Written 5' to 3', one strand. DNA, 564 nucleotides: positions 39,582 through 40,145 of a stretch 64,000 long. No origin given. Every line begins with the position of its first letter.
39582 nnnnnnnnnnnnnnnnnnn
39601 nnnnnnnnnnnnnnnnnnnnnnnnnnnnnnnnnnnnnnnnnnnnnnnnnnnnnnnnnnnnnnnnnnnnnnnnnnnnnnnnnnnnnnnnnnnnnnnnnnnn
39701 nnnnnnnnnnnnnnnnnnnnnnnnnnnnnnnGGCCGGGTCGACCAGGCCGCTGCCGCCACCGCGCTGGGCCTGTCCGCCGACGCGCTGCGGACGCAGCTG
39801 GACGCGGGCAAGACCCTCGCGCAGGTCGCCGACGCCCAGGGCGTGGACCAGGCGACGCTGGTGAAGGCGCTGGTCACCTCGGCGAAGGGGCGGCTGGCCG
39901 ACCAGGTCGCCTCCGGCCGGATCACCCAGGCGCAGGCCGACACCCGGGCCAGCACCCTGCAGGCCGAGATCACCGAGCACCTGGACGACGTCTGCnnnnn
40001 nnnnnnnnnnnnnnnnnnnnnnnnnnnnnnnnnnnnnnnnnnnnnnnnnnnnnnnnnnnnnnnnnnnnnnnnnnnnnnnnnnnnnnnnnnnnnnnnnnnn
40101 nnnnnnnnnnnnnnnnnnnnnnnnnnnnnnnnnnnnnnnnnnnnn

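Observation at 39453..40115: Paralog of the secreted LTxxQ protein immediately downstream of phoR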

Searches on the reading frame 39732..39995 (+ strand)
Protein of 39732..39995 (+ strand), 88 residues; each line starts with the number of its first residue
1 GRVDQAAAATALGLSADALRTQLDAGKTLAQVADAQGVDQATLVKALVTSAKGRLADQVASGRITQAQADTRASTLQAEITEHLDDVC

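Call 51: predict_structure(alignment_id=A2)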
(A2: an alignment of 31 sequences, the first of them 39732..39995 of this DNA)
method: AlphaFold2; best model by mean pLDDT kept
length: 88 residues; sequences in the alignment: 31
mean_pLDDT: 84.3   pTM: 0.66
mean pLDDT of the five models: 84.3, 82.7, 82.1, 80.3, 78.4
residues with pLDDT >= 90: 13; 70-90: 69; 50-70: 4; < 50: 2
segments of 3 or more residues with pLDDT < 50: none
pLDDT, mean of each block of 10 residues (from residue 1): 73 86 86 87 87 90 92 86 69
secondary structure, 60 per line:
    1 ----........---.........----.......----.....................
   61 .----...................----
elements in order: H5-12 H16-24 H29-35 H40-61 H66-84

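Call 55: fold_search(model_id=the predicted structure, library=pdb)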
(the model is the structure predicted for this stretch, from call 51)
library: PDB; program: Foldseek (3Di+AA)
matches with E <= 10: 51; with E <= 0.001: 0
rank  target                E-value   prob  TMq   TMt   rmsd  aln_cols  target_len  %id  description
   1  9rve_B                2.7e+00  0.54  0.32  0.05   2.5        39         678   28  Structure of human 1918 influenza A polymerase heterotrimer in complex with 1918 NEP. (released 2025-12-24)
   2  2ztt_C                3.0e+00  0.41  0.33  0.39   3.8        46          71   26  Crystal Structure of RNA polymerase PB1-PB2 subunits from Influenza A Virus (released 2009-06-09)
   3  8i9x_LR               3.0e+00  0.23  0.40  0.31  26.9        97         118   14  Cryo-EM structure of a Chaetomium thermophilum pre-60S ribosomal subunit - Ytm1-1 (released 2023-05-17)
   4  7ohr_R                3.2e+00  0.25  0.41  0.32  26.4        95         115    8  Nog1-TAP associated immature ribosomal particle population E from S. cerevisiae (released 2021-11-10)
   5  7r0e_B                3.3e+00  0.47  0.32  0.05   2.6        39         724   28  Early transcription elongation state of influenza A/H7N9 polymerase backtracked due to double incoproation of nucleoti (released 2022-12-28)
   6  2ztt_A                3.5e+00  0.41  0.33  0.38   4.0        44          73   25  Crystal Structure of RNA polymerase PB1-PB2 subunits from Influenza A Virus (released 2009-06-09)
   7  9raf_B                3.9e+00  0.41  0.32  0.05   2.6        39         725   28  Influenza A/H7N9 polymerase in complex with a 70-mer template in stalled elongation with backtracking and stem. (released 2026-03-11)
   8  9rag_B                3.9e+00  0.41  0.32  0.05   2.6        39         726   28  Influenza A/H7N9 polymerase in complex with a 70-mer RNA template, in stalled elongation. (released 2026-03-11)
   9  9fyx_b                3.9e+00  0.35  0.32  0.05   3.4        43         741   26  Influenza A/H7N9 polymerase pre-cleavage cap-snatching complex (released 2025-07-16)
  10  8i9z_LR               4.1e+00  0.18  0.41  0.25  27.1        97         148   14  Cryo-EM structure of a Chaetomium thermophilum pre-60S ribosomal subunit - State Spb4 (released 2023-05-17)
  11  8rmq_B                4.4e+00  0.38  0.32  0.05   2.5        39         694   28  Influenza polymerase A/H7N9-4M (ENDO(R) | Core2) (released 2024-09-11)
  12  7dgy                  4.4e+00  0.08  0.28  0.26   9.8        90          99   16  De novo designed protein H4C2R (released 2021-12-15)
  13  8fkz_LD               4.6e+00  0.16  0.43  0.30  27.5       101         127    8  Human nucleolar pre-60S ribosomal subunit (State G) (released 2023-07-12)
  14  9c7i_D                4.9e+00  0.13  0.37  0.15   8.1        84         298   18  Crystal structure of caryolan-1-ol synthase from S. griseus with PEG molecule in the active site (released 2024-11-06)
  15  9g0a_b                5.1e+00  0.30  0.32  0.05   3.4        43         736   26  Influenza A/H7N9 polymerase post-cleavage cap-snatching complex (released 2025-07-16)
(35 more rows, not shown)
